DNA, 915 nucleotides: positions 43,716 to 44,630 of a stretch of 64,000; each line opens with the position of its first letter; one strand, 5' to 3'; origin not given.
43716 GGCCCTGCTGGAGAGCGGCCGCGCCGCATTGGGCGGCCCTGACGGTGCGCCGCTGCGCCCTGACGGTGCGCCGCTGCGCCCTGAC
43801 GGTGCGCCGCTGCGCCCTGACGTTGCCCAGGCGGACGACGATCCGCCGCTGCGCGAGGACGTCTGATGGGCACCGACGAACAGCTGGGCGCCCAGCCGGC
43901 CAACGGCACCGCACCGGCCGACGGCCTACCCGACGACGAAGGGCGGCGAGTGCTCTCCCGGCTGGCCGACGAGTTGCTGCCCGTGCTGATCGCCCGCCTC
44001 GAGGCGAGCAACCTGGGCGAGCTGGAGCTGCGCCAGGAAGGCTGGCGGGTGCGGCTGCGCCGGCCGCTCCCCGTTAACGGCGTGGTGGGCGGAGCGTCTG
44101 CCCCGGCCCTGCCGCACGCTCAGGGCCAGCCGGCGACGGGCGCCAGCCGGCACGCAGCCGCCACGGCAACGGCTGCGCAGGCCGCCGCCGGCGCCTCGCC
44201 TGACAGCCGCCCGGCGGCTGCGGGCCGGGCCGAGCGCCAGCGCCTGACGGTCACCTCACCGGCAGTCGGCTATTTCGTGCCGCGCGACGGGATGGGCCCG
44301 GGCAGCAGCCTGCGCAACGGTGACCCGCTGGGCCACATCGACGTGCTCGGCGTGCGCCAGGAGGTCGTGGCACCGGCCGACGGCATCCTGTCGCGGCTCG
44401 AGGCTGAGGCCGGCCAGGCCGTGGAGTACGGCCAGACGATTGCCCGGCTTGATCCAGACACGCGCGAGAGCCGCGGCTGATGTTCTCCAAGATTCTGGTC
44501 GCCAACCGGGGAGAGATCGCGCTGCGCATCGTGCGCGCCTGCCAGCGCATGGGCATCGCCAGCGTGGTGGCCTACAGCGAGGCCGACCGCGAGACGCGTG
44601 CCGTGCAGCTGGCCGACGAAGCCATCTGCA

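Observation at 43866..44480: Lysine-free BCCP paralogue translationally wedged between accA and accC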

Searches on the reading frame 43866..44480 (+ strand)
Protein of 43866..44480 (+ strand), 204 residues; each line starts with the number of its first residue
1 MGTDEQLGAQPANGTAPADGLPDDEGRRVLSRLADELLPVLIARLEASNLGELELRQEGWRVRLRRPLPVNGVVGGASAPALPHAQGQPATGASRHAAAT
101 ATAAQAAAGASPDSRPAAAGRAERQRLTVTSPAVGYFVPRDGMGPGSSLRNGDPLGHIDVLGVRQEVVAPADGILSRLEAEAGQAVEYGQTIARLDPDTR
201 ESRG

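Call 4: search_protein_families(library=pfam, proteins=[window:43866-44480:+], max_evalue=0.01)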
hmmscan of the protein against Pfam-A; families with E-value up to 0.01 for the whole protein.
window:43866-44480:+ (204 aa): 2 families
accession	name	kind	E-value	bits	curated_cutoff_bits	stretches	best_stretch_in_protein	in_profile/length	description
PF00364.28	Biotin_lipoyl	-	1.3e-05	25.3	22.1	1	129-195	3-73/73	Biotin-requiring enzyme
PF13437.12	HlyD_3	-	0.0026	18.9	22.2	1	167-199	2-34/106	HlyD family secretion protein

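Call 5: search_protein_families(library=ncbifam, proteins=[window:43866-44480:+], max_evalue=0.01)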
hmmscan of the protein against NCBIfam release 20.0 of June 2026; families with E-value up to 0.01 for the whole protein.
window:43866-44480:+ (204 aa): 13 families
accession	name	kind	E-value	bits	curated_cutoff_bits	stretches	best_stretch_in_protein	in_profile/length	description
TIGR00531.1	BCCP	equivalog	3.9e-10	40.4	115.2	1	41-193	9-152/156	acetyl-CoA carboxylase biotin carboxyl carrier protein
NF011457.0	PRK14875.1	equivalog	2.6e-05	23.4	307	1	145-198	27-80/372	acetoin dehydrogenase dihydrolipoyllysine-residue acetyltransferase subunit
NF004309.0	PRK05704.1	equivalog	0.00014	21.3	449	1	145-200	26-81/408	2-oxoglutarate dehydrogenase complex dihydrolipoyllysine-residue succinyltransferase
NF004173.0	PRK05641.1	equivalog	0.00016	22.3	199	1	91-193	54-150/153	putative acetyl-CoA carboxylase biotin carboxyl carrier protein subunit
NF005117.0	PRK06549.1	equivalog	0.00021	21.9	159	1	88-192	29-126/130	acetyl-CoA carboxylase biotin carboxyl carrier protein subunit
NF006761.0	PRK09282.1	domain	0.00022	19.8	402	1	104-195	498-589/591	pyruvate carboxylase subunit B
TIGR01730.1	RND_mfp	subfamily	0.00035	19.7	94.9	1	166-200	28-62/322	efflux RND transporter periplasmic adaptor subunit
NF047903.1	MmDecMmdC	equivalog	0.00037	20.9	200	1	89-192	33-128/132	methylmalonyl-CoA decarboxylase subunit gamma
NF005457.0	PRK07051.1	equivalog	0.00037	20.6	87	1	146-196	29-79/80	acetyl-CoA carboxylase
TIGR01347.1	sucB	equivalog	0.00085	18.6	378.65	1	146-199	25-78/404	dihydrolipoyllysine-residue succinyltransferase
NF003683.0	PRK05305.2-3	equivalog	0.0021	17.4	244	1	144-192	152-199/204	phosphatidylserine decarboxylase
NF010643.0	PRK14040.1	subfamily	0.0028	16.2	892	1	101-195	501-594/595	oxaloacetate decarboxylase subunit alpha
NF038088.1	anchor_synt_D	exception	0.0061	16.1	240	1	143-192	143-191/194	protein sorting system archaetidylserine decarboxylase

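Call 7: find_homologous_proteins(query=window:43866-44477:+, max_evalue=0.001)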
Query window:43866-44477:+ (204 aa): 2442 proteins with E <= 0.001 among 8000 candidates; the best 120 are listed.
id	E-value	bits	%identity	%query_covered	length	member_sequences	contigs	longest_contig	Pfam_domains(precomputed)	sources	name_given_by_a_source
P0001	3.8e-122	424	100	100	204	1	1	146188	PF00364.29,PF25919.1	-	-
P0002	5.8e-60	221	65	88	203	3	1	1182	PF00364.29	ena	-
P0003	1.2e-56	210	64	88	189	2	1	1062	PF00364.29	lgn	-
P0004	5.4e-56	208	65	88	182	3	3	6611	PF00364.29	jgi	jgi:acetyl-CoA carboxylase biotin carboxyl carrier protein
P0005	1.5e-54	203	62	87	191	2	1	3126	-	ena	-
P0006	7.0e-53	198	63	88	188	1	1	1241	-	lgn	-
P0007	7.9e-53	197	62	88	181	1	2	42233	-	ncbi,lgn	ncbi:acetyl-CoA carboxylase biotin carboxyl carrier protein [soil metagenome]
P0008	2.6e-50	189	60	88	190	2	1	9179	-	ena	-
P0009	1.3e-49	187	58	87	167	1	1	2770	PF00364.29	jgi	jgi:acetyl-CoA carboxylase biotin carboxyl carrier protein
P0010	1.8e-48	183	57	86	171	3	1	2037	-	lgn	-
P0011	5.7e-48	182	55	94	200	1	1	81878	-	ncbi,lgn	-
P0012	3.4e-47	179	59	86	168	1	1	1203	PF00364.29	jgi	jgi:acetyl-CoA carboxylase biotin carboxyl carrier protein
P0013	3.5e-47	179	59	86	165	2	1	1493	PF00364.29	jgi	jgi:biotin carboxyl carrier protein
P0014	7.9e-47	178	56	86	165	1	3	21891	-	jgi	jgi:biotin carboxyl carrier protein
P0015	8.2e-47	178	58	87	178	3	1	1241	-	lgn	-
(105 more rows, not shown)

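Call 12: find_related_loci(query=A1, collection=genome_contigs, flank=7000)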
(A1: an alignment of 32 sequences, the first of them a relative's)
Query A1 (204 aa) in genome_contigs; peptide patterns used: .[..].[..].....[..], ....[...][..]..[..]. (x = any residue, [..] = any of these).
600 stretches matched a pattern (row limit reached: there are more); 528 encode a relative of the query (tblastn E <= 1e-3); the best 80 are kept; 80 distinct loci.
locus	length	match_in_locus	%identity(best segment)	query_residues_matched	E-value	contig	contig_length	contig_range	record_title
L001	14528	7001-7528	55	9-200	5e-54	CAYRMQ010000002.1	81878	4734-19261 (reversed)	MAG TPA_asm: uncultured Anaerolineaceae bacterium isolate SRP284430_co1_24 genome assembly, contig: NODE_46_length_81878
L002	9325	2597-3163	50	27-200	5e-47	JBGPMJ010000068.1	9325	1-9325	MAG: Candidatus Limnocylindria bacterium isolate OBJ_0618_7090110_240 k141_4457327_length_9325_cov_19.0639, whole genome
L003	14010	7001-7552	51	27-200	1e-46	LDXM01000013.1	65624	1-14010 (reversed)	MAG: Chloroflexi bacterium CSP1-4 XU10_C0013, whole genome shotgun sequence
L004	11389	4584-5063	50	23-198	3e-43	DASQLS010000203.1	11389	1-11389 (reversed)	MAG TPA_asm: Candidatus Limnocylindrales bacterium isolate SMAG_U11944 k141_1420486, whole genome shotgun sequence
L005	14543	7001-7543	47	30-200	8e-40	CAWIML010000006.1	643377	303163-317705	MAG: uncultured Chloroflexia bacterium isolate MFD05176.bin.2.263 genome assembly, contig: contig_20479, whole genome sh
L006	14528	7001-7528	44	9-203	1e-38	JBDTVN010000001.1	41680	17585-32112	MAG: Chloroflexota bacterium isolate cluster3_bin.69 NODE_2381_length_41680_cov_7.465057, whole genome shotgun sequence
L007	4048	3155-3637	46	30-196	3e-34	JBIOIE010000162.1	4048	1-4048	MAG: Candidatus Limnocylindrales bacterium isolate GcL4-5 k141_2598497_length_4048_cov_19.8510, whole genome shotgun seq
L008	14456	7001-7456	46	28-196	4e-34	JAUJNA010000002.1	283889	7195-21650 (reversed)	MAG: Chloroflexota bacterium isolate YX2bin14 opera_contig_94, whole genome shotgun sequence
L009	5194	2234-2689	43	3-197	2e-33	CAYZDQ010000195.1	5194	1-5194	MAG TPA_asm: uncultured Anaerolineaceae bacterium isolate SRP167671_co1_166 genome assembly, contig: NODE_18753_length_5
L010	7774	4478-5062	44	30-196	3e-33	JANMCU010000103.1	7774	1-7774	MAG: Chloroflexota bacterium isolate OTE_1_concoct_178_sub OTE_1_k141_4695702, whole genome shotgun sequence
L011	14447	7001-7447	44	13-197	3e-32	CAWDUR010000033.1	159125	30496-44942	MAG: uncultured Chloroflexia bacterium isolate MFD05674.bin.3.445 genome assembly, contig: contig_95648, whole genome sh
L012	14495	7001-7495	43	30-196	9e-32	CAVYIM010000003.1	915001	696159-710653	MAG: uncultured Chloroflexia bacterium isolate MFD01476.bin.2.191 genome assembly, contig: contig_21535, whole genome sh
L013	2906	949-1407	42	30-196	6e-32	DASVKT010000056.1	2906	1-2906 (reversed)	MAG TPA_asm: Candidatus Limnocylindrales bacterium isolate SMAG_U3053 k141_585155, whole genome shotgun sequence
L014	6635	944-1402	42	30-196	9e-31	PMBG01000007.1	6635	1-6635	MAG: Chloroflexi bacterium isolate fen_1067 73.20120700_E3M.75_contig_239190, whole genome shotgun sequence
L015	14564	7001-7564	41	30-196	6e-31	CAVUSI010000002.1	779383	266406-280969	MAG: uncultured Chloroflexia bacterium isolate MFD06085.bin.2.4 genome assembly, contig: contig_4695, whole genome shotg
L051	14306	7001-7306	36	98-199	2e-10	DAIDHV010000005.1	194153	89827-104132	MAG TPA_asm: Armatimonadetes bacterium isolate clean13 NODE_5_length_194153_cov_6.660447, whole genome shotgun sequence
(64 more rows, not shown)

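Call 17: search_protein_representatives(alignment_id=A1)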
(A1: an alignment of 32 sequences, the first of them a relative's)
Query: 32 sequences, 188 profile positions. Proteins with E-value up to 0.001 (for the whole library): 7591; up to 1e-10: 899; up to 1e-30: 145. The best 150 are listed.
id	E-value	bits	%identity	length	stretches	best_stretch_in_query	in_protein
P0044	2.6e-64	232.8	-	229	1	9-186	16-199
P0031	3.3e-63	229.2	-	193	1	15-183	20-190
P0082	6.4e-63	228.3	-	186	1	15-182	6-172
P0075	1.2e-60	220.9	-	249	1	12-185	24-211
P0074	1.4e-59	217.4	-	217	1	16-184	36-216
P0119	3.5e-59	216.1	-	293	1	13-186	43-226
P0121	1.5e-58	214.0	-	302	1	14-184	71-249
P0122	1.9e-58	213.7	-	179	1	12-185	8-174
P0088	2.9e-57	209.8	-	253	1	14-184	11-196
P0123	4.7e-56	205.9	-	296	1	19-185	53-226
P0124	2.8e-54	200.1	-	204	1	24-185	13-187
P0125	9.3e-54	198.4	-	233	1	19-183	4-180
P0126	9.6e-54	198.3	-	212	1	15-181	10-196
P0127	1.0e-53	198.3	-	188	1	18-184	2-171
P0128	1.1e-53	198.1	-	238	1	17-184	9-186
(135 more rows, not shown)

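Call 20: search_solved_structures(query=A1, max_evalue=0.01, show_alignments=2)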
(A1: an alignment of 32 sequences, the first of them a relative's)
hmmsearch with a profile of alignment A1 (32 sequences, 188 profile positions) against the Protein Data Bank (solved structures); distinct sequences matched with E-value up to 0.01: 18.
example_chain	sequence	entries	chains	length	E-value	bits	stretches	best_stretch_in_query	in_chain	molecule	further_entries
4hr7_B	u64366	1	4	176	1e-13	54.7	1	36-180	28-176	Biotin carboxyl carrier protein of acetyl-CoA carboxylase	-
1a6x_A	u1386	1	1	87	1.9e-07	34.3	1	104-180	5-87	APO-BIOTIN CARBOXYL CARRIER PROTEIN OF ACETYL-COA CARBOXYLASE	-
3bdo_A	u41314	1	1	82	4.1e-07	33.2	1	109-180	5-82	PROTEIN (ACETYL-COA CARBOXYLASE)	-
1bdo_A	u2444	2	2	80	5.6e-07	32.8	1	111-180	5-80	ACETYL-COA CARBOXYLASE | PROTEIN (ACETYL-COA CARBOXYLASE)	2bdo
8uxz_B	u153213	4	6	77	7.3e-07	32.4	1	112-180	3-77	Biotin carboxyl carrier protein of acetyl-CoA carboxylase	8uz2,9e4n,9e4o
2d5d_A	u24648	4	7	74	1.1e-05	28.6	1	124-178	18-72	methylmalonyl-CoA decarboxylase gamma chain | 149aa long hypothetical methylmalonyl-CoA decarboxylase gamma chain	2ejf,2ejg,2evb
8hz4_E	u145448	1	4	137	1.2e-05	28.5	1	93-183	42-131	Biotin carboxylase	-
5gu8_A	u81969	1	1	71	1.2e-05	28.5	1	124-178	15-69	149aa long hypothetical methylmalonyl-CoA decarboxylase gamma chain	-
5gu9_A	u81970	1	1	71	0.00017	24.6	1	124-178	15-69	149aa long hypothetical methylmalonyl-CoA decarboxylase gamma chain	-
5gua_A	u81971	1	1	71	0.00025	24.1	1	124-178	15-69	149aa long hypothetical methylmalonyl-CoA decarboxylase gamma chain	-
5mlk_A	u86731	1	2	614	0.00028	24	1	100-179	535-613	Acetyl-COA carboxylase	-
30hu_A3a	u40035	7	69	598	0.00061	22.8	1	103-179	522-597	Biotin-dependent acyl-coenzyme A carboxylase alpha3 subunit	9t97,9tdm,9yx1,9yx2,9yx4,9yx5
1dcz_A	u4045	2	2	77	0.0016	21.5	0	127-179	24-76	TRANSCARBOXYLASE 1.3S SUBUNIT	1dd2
2jku_A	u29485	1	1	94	0.0017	21.4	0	153-185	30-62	PROPIONYL-COA CARBOXYLASE ALPHA CHAIN, MITOCHONDRIAL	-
9yx0_D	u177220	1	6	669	0.0027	20.7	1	113-186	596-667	biotin carboxylase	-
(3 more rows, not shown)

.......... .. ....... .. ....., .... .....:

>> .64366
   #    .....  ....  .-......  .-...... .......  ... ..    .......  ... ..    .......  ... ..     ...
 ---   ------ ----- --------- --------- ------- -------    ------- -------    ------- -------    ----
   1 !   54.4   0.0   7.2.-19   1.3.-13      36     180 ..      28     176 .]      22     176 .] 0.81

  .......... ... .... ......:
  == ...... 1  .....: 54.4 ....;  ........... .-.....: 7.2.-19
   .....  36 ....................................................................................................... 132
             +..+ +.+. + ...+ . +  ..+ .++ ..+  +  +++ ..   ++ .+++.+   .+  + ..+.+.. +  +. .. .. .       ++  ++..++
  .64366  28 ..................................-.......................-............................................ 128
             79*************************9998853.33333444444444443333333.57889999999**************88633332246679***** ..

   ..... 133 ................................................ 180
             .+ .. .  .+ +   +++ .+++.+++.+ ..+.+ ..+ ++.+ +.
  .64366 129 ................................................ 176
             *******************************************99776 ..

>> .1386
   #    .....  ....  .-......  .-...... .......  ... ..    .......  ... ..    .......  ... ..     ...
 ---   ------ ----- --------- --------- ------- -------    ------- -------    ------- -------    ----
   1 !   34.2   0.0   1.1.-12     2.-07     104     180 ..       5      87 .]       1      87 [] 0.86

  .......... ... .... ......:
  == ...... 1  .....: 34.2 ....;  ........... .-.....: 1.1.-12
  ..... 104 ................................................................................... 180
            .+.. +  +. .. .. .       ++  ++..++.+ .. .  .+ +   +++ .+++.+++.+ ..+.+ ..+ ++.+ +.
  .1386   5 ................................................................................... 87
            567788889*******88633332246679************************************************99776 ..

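Call 27: predict_structure(alignment_id=A1)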
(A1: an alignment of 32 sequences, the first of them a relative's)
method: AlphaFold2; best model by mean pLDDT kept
length: 204 residues; sequences in the alignment: 32
mean_pLDDT: 74.5   pTM: 0.44
mean pLDDT of the five models: 74.5, 74.3, 73.5, 71.4, 70.8
residues with pLDDT >= 90: 75; 70-90: 47; 50-70: 31; < 50: 51
segments of 3 or more residues with pLDDT < 50: 72-76, 83-115, 119-121
pLDDT, mean of each block of 10 residues (from residue 1): 60 53 74 87 85 85 77 47 41 39 40 47 79 98 97 98 97 97 98 94 68
secondary structure, 60 per line:
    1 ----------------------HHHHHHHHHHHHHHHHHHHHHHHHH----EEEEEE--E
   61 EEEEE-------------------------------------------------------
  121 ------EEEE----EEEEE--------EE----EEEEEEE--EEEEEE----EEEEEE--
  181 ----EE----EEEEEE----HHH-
elements in order: H23-47 E52-57 E60-65 E127-130 E135-139 E154-160 E163-168 E173-178 E191-196

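Call 30: fold_search(model_id=the predicted structure, library=pdb)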
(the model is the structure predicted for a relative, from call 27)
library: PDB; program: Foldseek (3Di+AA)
matches with E <= 10: 349; with E <= 0.001: 70
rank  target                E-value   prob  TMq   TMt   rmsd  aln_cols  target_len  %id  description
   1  5gua                  7.3e-06  1.00  0.32  0.89   1.5        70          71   26  Structure of biotin carboxyl carrier protein from pyrococcus horikoshi OT3 (delta N79) A138Y mutant (released 2017-08-30)
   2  1bdo                  9.1e-06  1.00  0.34  0.84   2.5        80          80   22  STRUCTURE OF THE BIOTINYL DOMAIN OF ACETYL-COENZYME A CARBOXYLASE DETERMINED BY MAD PHASING (released 1996-08-01)
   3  2evb                  9.6e-06  1.00  0.32  0.85   1.6        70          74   27  Structure of Biotin Carboxyl Carrier Protein (74Val start) from Pyrococcus horikoshi OT3 Ligand Free Form I (released 2006-05-01)
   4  5gu8                  9.6e-06  1.00  0.31  0.86   1.6        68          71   28  Structure of biotin carboxyl carrier protein from pyrococcus horikoshi OT3 (delta N79) wild type (released 2017-08-30)
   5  2d5d_A                1.1e-05  1.00  0.31  0.88   1.6        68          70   28  Structure of Biotin Carboxyl Carrier Protein (74Val start) from Pyrococcus horikoshi OT3 Ligand Free Form II (released 2006-05-01)
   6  9yx2_A                1.3e-05  1.00  0.33  0.12  19.1       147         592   22  Structure of the long chain acyl-CoA carboxylase complex from Mycobacterium smegmatis with ATP, bicarbonate, and propi (released 2025-11-26)
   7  2ejf_C                2.1e-05  1.00  0.32  0.91   1.4        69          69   28  Crystal Structure Of The Biotin Protein Ligase (Mutations R48A and K111A) and Biotin Carboxyl Carrier Protein Complex  (released 2008-03-18)
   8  8xl3_A                5.2e-05  1.00  0.33  0.11   3.5        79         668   20  Structure of human propionyl-CoA carboxylase at apo-state (PCC-Apo) (released 2024-10-30)
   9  9yx1_A                5.8e-05  1.00  0.32  0.13  17.6       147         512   20  Structure of the long chain acyl-CoA carboxylase complex from Mycobacterium smegmatis (released 2025-11-26)
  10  4hr7_G                6.5e-05  1.00  0.33  0.86   1.7        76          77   22  Crystal Structure of Biotin Carboxyl Carrier Protein-Biotin Carboxylase Complex from E.coli (released 2013-03-13)
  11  9yx1_Q                6.5e-05  1.00  0.32  0.13  17.3       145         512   19  Structure of the long chain acyl-CoA carboxylase complex from Mycobacterium smegmatis (released 2025-11-26)
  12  9a87                  7.2e-05  1.00  0.32  0.80   2.3        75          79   23  The structure of C-terminal domain of the Arabidopsis BCCP1 (released 2025-04-09)
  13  1a6x_MODEL_1_A        7.6e-05  1.00  0.33  0.73   4.8        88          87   24  STRUCTURE OF THE APO-BIOTIN CARBOXYL CARRIER PROTEIN (APO-BCCP87) OF ESCHERICHIA COLI ACETYL-COA CARBOXYLASE,  (released 1998-10-14)
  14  5gu9                  8.1e-05  1.00  0.32  0.88   1.4        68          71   26  Structure of biotin carboxyl carrier protein from pyrococcus horikoshi OT3 (delta N79) A138I mutant (released 2017-08-30)
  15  4qsh_C                8.5e-05  1.00  0.32  0.06   8.2        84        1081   20  Crystal Structure of L. monocytogenes Pyruvate Carboxylase in complex with Cyclic-di-AMP (released 2014-10-29)
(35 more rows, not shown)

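Call 52: find_homologous_proteins(query=L051:6905-7312:+, max_evalue=0.001)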
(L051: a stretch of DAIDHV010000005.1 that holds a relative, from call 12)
Query L051:6905-7312:+ (136 aa): 94 proteins with E <= 0.001 among 103 candidates.
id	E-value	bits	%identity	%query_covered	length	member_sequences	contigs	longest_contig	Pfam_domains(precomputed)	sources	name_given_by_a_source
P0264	1.3e-77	276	99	100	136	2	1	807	PF25984.1,PF00364.29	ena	-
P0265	3.6e-38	148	56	98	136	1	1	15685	PF00364.29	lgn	-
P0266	1.4e-17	82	39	93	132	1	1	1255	PF25984.1,PF00364.29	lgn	-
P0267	1.5e-15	75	36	93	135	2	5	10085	PF00364.29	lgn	-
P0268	3.3e-12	65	51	51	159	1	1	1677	PF00364.29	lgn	-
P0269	5.9e-12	64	51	54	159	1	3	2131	PF00364.29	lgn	-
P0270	7.0e-12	63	49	51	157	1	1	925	PF00364.29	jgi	-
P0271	9.5e-12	63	43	65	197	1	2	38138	PF25984.1,PF00364.29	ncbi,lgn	-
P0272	2.1e-11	62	52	51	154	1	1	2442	PF00364.29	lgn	-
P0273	2.3e-11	62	53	51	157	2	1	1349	PF00364.29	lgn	-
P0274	2.5e-11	62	51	51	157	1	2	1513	PF00364.29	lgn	-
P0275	2.5e-11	62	46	54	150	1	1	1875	PF25973.1,PF25984.1,PF00364.29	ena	-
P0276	4.2e-11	61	46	54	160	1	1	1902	PF00364.29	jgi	jgi:acetyl-CoA carboxylase biotin carboxyl carrier protein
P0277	5.0e-11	61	38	89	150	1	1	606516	PF25984.1,PF00364.29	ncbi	-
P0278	7.3e-11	60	49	51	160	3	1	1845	PF00364.29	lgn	-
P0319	4.9e-9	54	47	52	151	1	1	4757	PF25984.1,PF00364.29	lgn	-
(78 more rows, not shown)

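Call 54: find_encoding_contigs(protein=P0265, flank=8000, max_places=2)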
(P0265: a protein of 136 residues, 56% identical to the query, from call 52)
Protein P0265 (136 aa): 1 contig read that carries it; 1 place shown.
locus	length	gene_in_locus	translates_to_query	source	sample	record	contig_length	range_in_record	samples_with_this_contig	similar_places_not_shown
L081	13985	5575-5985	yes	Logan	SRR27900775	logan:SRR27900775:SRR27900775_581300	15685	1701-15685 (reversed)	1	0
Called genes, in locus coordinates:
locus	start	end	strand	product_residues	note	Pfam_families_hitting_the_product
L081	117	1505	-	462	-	PF00482:T2SSF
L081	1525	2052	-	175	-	PF01288:HPPK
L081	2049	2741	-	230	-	-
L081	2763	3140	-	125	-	-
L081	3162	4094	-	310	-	PF01261:AP_endonuc_2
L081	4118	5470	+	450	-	PF02878:PGM_PMM_I, PF02879:PGM_PMM_II, PF02880:PGM_PMM_III, PF00408:PGM_PMM_IV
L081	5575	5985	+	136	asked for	PF00364:Biotin_lipoyl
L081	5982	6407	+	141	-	-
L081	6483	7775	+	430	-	PF00289:Biotin_carb_N, PF02786:CPSase_L_D2, PF02222:ATP-grasp (weak), PF07478:Dala_Dala_lig_C, PF02785:Biotin_carb_C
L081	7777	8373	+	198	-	PF01029:NusB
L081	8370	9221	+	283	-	PF00763:THF_DHG_CYH, PF02882:THF_DHG_CYH_C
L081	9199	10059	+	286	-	PF01738:DLH (faint), PF00561:Abhydrolase_1, PF12146:Hydrolase_4, PF12697:Abhydrolase_6 (weak)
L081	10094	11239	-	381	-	PF00150:Cellulase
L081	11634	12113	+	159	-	-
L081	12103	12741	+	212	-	PF07963:N_methyl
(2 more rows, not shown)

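Call 55: find_encoding_contigs(protein=P0267, flank=8000, max_places=2)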
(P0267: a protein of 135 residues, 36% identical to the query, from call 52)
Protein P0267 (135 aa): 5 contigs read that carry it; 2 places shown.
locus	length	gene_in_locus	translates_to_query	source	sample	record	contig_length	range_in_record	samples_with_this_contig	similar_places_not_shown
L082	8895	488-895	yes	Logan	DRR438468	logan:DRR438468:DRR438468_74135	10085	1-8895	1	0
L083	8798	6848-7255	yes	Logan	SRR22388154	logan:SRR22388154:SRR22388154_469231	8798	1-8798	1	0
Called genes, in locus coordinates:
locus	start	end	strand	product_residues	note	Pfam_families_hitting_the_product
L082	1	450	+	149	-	?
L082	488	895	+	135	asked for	PF00364:Biotin_lipoyl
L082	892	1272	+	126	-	-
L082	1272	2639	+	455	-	PF00289:Biotin_carb_N, PF02786:CPSase_L_D2, PF02222:ATP-grasp, PF07478:Dala_Dala_lig_C, PF02785:Biotin_carb_C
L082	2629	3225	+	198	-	PF01029:NusB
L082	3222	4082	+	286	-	PF00763:THF_DHG_CYH, PF02882:THF_DHG_CYH_C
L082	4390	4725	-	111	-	-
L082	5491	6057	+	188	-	-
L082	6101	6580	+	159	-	PF08327:AHSA1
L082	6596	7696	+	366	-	PF13439:Glyco_transf_4, PF20706:GT4-conflict, PF00534:Glycos_transf_1, PF13692:Glyco_trans_1_4, PF13524:Glyco_trans_1_2 (weak)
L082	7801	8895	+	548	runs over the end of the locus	PF01011:PQQ (faint), PF13570:Beta-prop_ACSF4, PF07774:EMC1_C (faint), PF25293:Beta-prop_EMC1_N (faint), PF13360:PQQ_2, PF13570:Beta-prop_ACSF4, PF13360:PQQ_2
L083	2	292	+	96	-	?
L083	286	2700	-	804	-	PF01074:Glyco_hydro_38N, PF03065:Glyco_hydro_57, PF17677:Glyco_hydro38C2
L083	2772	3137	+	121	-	PF07238:PilZ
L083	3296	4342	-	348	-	PF01266:DAO, PF13450:NAD_binding_8 (weak)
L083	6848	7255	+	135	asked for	PF00364:Biotin_lipoyl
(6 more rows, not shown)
